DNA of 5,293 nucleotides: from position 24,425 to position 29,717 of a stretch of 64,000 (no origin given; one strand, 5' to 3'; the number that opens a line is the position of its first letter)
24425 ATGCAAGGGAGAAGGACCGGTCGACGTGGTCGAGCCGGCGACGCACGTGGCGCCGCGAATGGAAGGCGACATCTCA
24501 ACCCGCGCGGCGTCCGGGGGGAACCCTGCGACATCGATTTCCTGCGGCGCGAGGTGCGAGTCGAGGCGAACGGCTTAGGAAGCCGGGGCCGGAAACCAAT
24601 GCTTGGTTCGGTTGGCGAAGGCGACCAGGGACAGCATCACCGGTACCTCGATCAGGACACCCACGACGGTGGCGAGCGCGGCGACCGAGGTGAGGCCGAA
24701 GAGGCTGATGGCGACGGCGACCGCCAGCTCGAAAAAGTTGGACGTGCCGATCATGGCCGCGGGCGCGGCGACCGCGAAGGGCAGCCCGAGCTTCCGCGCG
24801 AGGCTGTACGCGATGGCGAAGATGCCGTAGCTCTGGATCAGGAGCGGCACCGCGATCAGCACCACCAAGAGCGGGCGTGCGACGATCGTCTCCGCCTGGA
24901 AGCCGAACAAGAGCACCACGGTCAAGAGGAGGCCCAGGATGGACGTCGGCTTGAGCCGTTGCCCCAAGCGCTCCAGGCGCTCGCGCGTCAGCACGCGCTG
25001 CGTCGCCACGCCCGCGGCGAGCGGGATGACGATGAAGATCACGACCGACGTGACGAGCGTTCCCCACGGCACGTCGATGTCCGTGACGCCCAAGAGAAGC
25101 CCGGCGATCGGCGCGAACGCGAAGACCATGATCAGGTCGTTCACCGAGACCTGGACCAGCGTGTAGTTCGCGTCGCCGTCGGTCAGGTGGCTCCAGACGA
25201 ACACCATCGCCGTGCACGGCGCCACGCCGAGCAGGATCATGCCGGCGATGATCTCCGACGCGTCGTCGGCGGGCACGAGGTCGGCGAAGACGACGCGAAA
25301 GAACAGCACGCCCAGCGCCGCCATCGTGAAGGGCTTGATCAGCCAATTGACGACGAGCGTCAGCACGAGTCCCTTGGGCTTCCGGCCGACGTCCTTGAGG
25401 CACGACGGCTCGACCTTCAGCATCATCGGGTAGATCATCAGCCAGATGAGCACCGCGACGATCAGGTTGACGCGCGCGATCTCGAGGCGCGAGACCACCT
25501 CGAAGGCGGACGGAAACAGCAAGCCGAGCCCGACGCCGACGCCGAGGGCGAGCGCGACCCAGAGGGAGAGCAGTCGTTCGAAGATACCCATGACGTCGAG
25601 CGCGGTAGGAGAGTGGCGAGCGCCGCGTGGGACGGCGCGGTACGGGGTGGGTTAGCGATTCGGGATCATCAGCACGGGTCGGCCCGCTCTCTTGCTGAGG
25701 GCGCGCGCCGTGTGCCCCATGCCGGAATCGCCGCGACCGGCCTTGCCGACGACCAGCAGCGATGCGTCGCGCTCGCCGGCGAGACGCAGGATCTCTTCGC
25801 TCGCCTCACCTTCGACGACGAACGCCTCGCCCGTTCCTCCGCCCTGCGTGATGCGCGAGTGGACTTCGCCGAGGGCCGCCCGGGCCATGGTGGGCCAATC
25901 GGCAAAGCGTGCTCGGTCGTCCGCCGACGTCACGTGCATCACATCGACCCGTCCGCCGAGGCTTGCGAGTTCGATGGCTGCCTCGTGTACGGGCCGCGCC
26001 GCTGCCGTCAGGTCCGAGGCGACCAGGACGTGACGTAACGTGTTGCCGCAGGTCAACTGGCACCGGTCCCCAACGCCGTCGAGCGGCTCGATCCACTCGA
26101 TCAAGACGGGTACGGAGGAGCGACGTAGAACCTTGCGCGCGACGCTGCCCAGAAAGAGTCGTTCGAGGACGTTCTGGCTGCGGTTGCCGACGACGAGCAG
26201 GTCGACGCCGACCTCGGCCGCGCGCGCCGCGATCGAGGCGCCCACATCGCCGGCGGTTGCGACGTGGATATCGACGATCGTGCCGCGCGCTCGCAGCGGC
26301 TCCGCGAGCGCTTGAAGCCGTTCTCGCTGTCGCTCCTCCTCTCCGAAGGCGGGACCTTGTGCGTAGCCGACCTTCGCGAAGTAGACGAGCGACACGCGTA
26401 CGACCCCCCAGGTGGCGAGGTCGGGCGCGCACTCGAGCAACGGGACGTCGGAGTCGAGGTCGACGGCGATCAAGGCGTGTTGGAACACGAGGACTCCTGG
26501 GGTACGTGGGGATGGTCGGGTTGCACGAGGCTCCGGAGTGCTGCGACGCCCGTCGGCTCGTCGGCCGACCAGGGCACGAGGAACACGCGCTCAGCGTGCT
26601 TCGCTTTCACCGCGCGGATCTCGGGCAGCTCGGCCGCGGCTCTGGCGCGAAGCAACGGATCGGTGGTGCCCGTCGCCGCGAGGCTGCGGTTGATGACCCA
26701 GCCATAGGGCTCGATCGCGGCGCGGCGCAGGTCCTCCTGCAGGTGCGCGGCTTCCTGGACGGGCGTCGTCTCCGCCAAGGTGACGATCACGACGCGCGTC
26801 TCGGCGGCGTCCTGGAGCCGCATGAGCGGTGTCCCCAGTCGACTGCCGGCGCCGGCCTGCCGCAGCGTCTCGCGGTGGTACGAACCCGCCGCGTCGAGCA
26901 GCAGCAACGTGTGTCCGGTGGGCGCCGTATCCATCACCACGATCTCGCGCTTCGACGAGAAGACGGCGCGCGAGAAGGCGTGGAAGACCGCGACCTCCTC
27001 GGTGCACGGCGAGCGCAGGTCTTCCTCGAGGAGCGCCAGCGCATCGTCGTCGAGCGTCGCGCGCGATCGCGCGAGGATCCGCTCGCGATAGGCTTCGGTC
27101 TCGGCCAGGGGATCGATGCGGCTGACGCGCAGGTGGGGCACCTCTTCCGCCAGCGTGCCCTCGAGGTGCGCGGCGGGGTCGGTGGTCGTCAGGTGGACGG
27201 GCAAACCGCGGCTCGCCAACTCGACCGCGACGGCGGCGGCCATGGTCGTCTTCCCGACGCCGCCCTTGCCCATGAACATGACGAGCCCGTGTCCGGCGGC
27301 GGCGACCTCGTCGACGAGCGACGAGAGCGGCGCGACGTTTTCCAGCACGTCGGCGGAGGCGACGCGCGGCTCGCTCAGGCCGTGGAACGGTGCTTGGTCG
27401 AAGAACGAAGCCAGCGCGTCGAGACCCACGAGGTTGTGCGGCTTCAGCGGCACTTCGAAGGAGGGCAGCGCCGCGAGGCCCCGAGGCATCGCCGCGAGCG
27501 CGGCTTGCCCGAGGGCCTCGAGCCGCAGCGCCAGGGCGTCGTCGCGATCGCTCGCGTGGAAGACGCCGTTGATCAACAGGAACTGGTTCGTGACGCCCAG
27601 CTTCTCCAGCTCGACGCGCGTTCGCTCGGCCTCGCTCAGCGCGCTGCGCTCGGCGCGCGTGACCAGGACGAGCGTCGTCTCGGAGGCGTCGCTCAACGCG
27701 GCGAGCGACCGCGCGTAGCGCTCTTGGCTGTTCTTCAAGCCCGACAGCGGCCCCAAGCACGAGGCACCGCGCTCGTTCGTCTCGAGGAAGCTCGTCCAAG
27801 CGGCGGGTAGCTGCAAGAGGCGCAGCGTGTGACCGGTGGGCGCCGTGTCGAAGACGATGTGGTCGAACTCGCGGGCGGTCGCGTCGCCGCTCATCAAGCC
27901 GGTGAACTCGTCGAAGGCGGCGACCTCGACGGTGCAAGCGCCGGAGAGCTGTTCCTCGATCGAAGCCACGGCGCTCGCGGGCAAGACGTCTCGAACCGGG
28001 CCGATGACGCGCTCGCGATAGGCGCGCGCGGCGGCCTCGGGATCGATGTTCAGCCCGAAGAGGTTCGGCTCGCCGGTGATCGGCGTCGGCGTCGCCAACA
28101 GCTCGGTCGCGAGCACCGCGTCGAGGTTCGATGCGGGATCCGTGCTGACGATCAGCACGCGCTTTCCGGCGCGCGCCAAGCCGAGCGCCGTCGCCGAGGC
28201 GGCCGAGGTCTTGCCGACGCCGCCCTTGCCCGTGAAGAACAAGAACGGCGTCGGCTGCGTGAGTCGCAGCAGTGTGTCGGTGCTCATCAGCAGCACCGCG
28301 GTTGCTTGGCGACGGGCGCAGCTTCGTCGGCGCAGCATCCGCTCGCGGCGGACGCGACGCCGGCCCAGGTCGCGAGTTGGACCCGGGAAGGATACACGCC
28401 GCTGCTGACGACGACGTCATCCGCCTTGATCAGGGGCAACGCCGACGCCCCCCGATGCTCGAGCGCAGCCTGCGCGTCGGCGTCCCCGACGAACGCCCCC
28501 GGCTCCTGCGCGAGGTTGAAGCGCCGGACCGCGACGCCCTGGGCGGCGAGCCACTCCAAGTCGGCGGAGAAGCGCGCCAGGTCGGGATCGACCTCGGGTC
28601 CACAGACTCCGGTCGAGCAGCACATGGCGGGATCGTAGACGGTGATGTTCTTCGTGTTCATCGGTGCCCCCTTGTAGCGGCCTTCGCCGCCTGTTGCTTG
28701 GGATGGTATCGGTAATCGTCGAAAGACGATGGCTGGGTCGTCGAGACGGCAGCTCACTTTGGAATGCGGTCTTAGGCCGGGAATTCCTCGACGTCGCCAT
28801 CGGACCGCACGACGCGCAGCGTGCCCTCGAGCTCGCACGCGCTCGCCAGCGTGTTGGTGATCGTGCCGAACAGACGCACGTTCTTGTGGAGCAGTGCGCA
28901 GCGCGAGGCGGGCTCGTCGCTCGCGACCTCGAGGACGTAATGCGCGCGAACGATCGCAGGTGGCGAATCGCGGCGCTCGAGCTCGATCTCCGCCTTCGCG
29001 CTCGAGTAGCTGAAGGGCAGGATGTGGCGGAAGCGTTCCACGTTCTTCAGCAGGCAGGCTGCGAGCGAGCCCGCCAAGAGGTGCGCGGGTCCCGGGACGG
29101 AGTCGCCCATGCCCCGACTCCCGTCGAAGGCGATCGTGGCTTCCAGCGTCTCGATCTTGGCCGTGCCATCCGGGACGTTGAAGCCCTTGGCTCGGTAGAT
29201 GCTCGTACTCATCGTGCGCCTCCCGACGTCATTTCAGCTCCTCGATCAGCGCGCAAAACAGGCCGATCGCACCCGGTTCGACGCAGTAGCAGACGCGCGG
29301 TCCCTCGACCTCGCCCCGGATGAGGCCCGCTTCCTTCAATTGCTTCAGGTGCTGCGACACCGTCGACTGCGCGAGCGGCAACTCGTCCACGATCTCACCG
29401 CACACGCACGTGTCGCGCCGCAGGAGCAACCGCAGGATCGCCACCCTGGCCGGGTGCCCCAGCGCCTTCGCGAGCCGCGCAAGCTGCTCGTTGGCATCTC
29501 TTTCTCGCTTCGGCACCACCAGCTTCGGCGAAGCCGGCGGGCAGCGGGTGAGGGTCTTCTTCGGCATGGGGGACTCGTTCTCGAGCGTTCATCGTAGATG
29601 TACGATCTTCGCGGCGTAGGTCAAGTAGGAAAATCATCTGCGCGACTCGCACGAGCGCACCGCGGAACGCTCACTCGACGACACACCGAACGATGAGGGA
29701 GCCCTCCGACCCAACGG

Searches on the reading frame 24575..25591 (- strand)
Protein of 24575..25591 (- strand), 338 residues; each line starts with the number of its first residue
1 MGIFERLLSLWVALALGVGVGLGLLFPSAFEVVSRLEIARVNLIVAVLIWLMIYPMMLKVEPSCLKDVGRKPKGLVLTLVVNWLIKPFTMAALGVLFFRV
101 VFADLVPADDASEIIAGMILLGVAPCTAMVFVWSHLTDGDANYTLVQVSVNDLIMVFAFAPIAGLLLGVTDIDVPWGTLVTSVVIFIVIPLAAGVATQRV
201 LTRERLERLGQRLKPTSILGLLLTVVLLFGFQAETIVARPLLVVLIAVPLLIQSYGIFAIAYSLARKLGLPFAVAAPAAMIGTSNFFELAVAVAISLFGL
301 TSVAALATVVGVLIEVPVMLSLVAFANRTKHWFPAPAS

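Call 34: search_protein_families(library=pfam, proteins=[window:24575-25591:-], max_evalue=0.01)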
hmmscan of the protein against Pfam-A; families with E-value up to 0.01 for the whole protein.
window:24575-25591:- (338 aa): 2 families
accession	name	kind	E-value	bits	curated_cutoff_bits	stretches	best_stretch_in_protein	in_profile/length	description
PF01758.21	SBF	-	2.1e-41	142.1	24.3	1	47-238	2-190/191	Sodium Bile acid symporter family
PF13593.11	SBF_like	-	1.6e-07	31.4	25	1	11-314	2-296/313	SBF-like CPA transporter family (DUF4137)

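Call 72: find_encoding_contigs(protein=window:24575-25591:-, flank=10000, max_places=10)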
Protein window:24575-25591:- (338 aa): no gene with exactly this product is on record in the collection.

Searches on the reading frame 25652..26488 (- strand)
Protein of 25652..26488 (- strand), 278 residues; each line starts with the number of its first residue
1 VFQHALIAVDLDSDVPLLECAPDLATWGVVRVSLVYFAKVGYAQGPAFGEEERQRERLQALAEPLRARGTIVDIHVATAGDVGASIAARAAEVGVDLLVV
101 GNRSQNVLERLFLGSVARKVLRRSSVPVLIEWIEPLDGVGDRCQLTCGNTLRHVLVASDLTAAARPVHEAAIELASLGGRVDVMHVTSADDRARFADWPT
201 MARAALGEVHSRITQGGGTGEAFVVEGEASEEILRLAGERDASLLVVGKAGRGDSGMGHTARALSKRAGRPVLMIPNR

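Call 34: search_protein_families(library=pfam, proteins=[window:25652-26488:-], max_evalue=0.01)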
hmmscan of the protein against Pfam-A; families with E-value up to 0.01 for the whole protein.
window:25652-26488:- (278 aa): 1 family
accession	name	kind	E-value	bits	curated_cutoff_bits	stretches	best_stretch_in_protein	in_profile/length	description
PF00582.32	Usp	-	1.4e-29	103.8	24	2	1-130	1-139/141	Universal stress protein family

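Call 86: find_encoding_contigs(protein=window:25655-26488:-, flank=10000, max_places=10)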
Protein seq(278 aa) (278 aa): 1 contig read that carries it; 1 place shown.
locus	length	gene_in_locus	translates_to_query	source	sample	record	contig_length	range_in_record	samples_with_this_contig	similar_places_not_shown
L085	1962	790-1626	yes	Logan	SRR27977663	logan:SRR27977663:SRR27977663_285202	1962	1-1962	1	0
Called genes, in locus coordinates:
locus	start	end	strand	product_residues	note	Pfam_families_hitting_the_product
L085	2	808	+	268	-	?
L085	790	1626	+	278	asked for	PF00582:Usp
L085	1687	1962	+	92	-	?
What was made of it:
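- Tried and rejected: L085 is too short to reach a junction (call 86).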

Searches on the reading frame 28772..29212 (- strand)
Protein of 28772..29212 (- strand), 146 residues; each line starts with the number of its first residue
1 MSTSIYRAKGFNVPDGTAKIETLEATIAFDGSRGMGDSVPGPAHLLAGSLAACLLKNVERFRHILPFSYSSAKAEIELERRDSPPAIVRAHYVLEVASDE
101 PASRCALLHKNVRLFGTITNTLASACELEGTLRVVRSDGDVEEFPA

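Call 34: search_protein_families(library=pfam, proteins=[window:28772-29212:-], max_evalue=0.01)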
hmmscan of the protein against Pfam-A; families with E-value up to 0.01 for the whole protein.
window:28772-29212:- (146 aa): 1 family
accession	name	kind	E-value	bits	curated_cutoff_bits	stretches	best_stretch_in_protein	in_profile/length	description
PF02566.24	OsmC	-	0.0001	23.1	27.5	1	37-128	3-97/100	OsmC-like protein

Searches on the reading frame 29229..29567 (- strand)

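Call 34: search_protein_families(library=pfam, proteins=[window:29229-29567:-], max_evalue=0.01)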
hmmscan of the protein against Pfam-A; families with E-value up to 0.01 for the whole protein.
window:29229-29567:- (112 aa): 10 families
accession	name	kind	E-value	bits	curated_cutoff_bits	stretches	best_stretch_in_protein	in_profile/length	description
PF01022.26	HTH_5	-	2.7e-15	56.4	22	1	38-83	1-45/47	Bacterial regulatory protein, arsR family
PF12840.13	HTH_20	-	7.5e-14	51.9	27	1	36-85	1-50/51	Helix-turn-helix domain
PF12802.13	MarR_2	-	3.7e-06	27.4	27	1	40-85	6-52/61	MarR family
PF13412.12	HTH_24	-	6.4e-06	26.1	21.9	1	43-84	7-48/48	Winged helix-turn-helix DNA-binding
PF01047.28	MarR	-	8.3e-05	22.8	24.6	1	40-84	4-48/59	MarR family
PF09339.16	HTH_IclR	-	8.8e-05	22.6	22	1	43-84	7-49/52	IclR helix-turn-helix domain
PF25213.1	HVO_A0261_N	-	0.00094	19.5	35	1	35-86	7-57/86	HVO_A0261 N-terminal domain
PF01978.25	TrmB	-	0.00095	19.4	25.6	1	47-98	16-67/68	Sugar-specific transcriptional regulator TrmB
PF24034.1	DUF7343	-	0.0062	16.8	27.6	1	58-84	23-49/62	Domain of unknown function (DUF7343)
PF13545.12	HTH_Crp_2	-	0.0064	16.9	27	0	62-84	31-53/70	Crp-like helix-turn-helix domain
